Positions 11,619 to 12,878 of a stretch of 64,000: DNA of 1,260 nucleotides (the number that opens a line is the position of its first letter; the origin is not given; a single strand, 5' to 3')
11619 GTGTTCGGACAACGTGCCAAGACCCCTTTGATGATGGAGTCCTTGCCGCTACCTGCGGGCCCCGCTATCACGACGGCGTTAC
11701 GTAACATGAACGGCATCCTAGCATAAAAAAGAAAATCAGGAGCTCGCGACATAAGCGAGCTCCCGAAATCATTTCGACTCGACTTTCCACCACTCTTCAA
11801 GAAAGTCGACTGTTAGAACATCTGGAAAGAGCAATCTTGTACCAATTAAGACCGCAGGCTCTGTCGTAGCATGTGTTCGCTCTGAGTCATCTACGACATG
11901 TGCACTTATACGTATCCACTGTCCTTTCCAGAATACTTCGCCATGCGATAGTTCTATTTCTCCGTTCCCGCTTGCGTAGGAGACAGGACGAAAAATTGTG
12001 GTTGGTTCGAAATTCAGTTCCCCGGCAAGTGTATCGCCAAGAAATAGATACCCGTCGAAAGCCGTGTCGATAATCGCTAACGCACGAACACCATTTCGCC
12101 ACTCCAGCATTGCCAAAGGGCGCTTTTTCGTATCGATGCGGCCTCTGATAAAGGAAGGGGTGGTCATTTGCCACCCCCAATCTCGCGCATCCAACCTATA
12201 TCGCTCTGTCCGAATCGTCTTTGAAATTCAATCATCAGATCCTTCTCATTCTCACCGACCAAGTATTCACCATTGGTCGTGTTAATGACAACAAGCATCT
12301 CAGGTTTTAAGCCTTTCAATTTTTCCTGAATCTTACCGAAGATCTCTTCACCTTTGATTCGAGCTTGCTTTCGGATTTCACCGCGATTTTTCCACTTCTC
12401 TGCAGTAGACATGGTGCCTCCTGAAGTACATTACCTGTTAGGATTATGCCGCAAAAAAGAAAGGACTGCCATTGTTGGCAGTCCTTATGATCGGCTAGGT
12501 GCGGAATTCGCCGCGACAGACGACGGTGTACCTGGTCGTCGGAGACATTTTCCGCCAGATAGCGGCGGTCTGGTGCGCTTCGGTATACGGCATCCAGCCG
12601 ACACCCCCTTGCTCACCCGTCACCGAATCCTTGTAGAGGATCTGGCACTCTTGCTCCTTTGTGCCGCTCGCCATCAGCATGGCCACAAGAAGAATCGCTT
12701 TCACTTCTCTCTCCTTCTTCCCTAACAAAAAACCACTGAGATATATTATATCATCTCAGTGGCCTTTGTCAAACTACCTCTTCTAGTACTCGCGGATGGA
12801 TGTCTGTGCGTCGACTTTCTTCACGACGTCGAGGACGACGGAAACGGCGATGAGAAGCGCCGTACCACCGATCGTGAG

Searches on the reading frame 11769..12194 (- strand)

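Call 7: search_protein_families(library=pfam, proteins=[window:11769-12194:-], max_evalue=0.1)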
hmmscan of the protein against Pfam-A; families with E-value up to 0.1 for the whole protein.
window:11769-12194:- (141 aa): 0 families

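Call 8: search_protein_families(library=ncbifam, proteins=[window:11769-12194:-], max_evalue=0.1)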
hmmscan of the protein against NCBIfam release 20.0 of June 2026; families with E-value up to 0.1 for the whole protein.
window:11769-12194:- (141 aa): 1 family
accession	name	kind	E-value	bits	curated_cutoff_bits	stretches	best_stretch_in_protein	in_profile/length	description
TIGR03698.1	clan_AA_DTGF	subfamily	0.0012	19.2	57.35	1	35-106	14-85/107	clan AA aspartic protease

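Call 50: search_protein_families(library=padloc, proteins=[window:11772-12194:-], max_evalue=0.1)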
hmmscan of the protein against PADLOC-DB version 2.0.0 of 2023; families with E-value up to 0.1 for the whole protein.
window:11772-12194:- (141 aa): 0 families

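Call 51: search_protein_families(library=phrogs, proteins=[window:11772-12194:-], max_evalue=0.1)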
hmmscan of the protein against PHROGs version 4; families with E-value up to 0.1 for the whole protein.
window:11772-12194:- (141 aa): 0 families

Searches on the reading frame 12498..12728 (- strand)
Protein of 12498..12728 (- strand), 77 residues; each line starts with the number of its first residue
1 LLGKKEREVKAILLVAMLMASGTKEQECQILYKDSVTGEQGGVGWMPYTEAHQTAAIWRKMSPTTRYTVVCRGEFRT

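Call 50: search_protein_families(library=padloc, proteins=[window:12498-12728:-], max_evalue=0.1)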
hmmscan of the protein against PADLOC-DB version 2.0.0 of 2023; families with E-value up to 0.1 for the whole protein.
window:12498-12728:- (77 aa): 1 family
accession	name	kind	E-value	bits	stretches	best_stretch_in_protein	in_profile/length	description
PDLC02429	RNaseH_pPIWI_RE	-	0.002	16.2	1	6-54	16-57/292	-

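Call 51: search_protein_families(library=phrogs, proteins=[window:12498-12728:-], max_evalue=0.1)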
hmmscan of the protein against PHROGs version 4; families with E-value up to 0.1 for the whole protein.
window:12498-12728:- (77 aa): 0 families
